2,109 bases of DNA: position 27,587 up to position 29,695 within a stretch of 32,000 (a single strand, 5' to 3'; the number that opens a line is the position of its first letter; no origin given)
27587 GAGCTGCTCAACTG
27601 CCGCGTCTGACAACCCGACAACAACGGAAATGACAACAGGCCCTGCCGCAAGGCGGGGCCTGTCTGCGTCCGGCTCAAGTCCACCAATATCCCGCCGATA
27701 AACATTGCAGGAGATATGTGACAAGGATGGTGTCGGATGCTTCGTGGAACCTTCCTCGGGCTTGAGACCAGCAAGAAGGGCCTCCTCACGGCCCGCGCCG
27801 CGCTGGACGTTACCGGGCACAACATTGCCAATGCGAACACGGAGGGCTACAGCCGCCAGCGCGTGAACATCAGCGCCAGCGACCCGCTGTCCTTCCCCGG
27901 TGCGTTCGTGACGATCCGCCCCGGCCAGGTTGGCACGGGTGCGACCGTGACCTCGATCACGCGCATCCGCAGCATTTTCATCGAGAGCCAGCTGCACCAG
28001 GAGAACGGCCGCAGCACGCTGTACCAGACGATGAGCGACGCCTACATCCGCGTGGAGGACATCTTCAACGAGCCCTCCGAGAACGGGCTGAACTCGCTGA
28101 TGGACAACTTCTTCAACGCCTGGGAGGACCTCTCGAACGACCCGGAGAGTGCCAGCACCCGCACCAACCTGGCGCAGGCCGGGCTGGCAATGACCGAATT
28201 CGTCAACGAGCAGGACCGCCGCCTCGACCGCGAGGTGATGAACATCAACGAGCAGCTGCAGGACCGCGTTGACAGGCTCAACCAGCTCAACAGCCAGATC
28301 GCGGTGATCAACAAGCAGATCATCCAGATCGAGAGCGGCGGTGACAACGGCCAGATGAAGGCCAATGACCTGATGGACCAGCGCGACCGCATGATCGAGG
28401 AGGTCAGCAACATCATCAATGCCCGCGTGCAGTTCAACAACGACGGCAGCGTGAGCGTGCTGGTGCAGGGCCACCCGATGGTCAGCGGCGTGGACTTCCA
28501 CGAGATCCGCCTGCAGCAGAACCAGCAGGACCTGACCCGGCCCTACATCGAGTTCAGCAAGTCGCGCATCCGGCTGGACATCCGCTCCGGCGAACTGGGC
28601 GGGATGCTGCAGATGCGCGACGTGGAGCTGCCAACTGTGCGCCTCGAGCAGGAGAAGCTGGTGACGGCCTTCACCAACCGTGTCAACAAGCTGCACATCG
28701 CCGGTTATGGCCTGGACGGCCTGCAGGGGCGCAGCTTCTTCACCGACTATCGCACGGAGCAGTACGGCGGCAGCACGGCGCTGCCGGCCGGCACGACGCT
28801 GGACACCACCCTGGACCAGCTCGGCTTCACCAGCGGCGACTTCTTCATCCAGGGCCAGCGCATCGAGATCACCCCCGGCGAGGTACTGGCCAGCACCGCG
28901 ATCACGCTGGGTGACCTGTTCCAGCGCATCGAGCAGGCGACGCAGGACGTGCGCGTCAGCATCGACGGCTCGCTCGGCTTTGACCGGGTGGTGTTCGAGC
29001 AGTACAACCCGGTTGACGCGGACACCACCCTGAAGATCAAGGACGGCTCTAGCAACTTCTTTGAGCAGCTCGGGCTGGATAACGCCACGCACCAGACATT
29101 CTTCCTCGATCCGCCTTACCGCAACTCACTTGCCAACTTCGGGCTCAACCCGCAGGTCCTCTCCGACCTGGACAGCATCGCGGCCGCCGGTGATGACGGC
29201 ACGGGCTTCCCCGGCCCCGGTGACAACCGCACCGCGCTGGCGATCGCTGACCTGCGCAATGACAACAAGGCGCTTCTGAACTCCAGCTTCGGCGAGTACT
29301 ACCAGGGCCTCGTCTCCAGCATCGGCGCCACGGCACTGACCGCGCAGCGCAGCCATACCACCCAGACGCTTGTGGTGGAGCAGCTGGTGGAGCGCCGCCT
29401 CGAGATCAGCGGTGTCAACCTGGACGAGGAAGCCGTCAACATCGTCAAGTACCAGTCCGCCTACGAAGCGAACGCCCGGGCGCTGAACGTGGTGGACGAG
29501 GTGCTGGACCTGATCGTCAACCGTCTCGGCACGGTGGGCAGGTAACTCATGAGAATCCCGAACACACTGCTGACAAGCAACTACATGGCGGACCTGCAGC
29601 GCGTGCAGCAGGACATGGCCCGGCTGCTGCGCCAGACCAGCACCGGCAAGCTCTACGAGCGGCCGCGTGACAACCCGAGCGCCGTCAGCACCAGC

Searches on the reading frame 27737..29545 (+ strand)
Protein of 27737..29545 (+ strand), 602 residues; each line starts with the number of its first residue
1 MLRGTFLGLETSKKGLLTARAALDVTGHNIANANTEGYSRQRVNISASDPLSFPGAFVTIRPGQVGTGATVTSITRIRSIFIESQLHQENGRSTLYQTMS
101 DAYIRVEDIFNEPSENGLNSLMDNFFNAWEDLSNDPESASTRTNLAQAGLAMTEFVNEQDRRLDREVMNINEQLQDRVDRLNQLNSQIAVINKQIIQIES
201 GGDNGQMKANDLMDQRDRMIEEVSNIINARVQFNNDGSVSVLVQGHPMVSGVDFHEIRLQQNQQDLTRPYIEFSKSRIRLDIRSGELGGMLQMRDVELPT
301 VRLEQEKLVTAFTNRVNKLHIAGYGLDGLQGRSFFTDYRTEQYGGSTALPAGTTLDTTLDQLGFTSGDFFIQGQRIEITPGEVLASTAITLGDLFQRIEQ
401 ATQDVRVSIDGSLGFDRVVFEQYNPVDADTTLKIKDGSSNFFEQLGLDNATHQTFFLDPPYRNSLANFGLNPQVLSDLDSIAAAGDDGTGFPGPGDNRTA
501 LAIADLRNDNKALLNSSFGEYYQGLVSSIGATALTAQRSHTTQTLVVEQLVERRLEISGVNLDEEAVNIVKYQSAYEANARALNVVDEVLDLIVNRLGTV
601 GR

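Call 23: search_protein_families(library=pfam, proteins=[window:27737-29545:+], max_evalue=0.001)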
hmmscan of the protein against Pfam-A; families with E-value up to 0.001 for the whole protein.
window:27737-29545:+ (602 aa): 3 families
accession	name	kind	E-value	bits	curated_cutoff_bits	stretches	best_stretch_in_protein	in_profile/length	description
PF22638.1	FlgK_D1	-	5e-55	187.1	28.6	1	105-335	3-233/233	Flagellar hook-associated protein FlgK helical domain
PF06429.18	Flg_bbr_C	-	4e-11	42.7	23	1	554-593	4-43/46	Flagellar basal body rod FlgEFG protein C-terminal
PF00460.25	Flg_bb_rod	-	2.8e-06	27.6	20.7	1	9-38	1-30/31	Flagella basal body rod protein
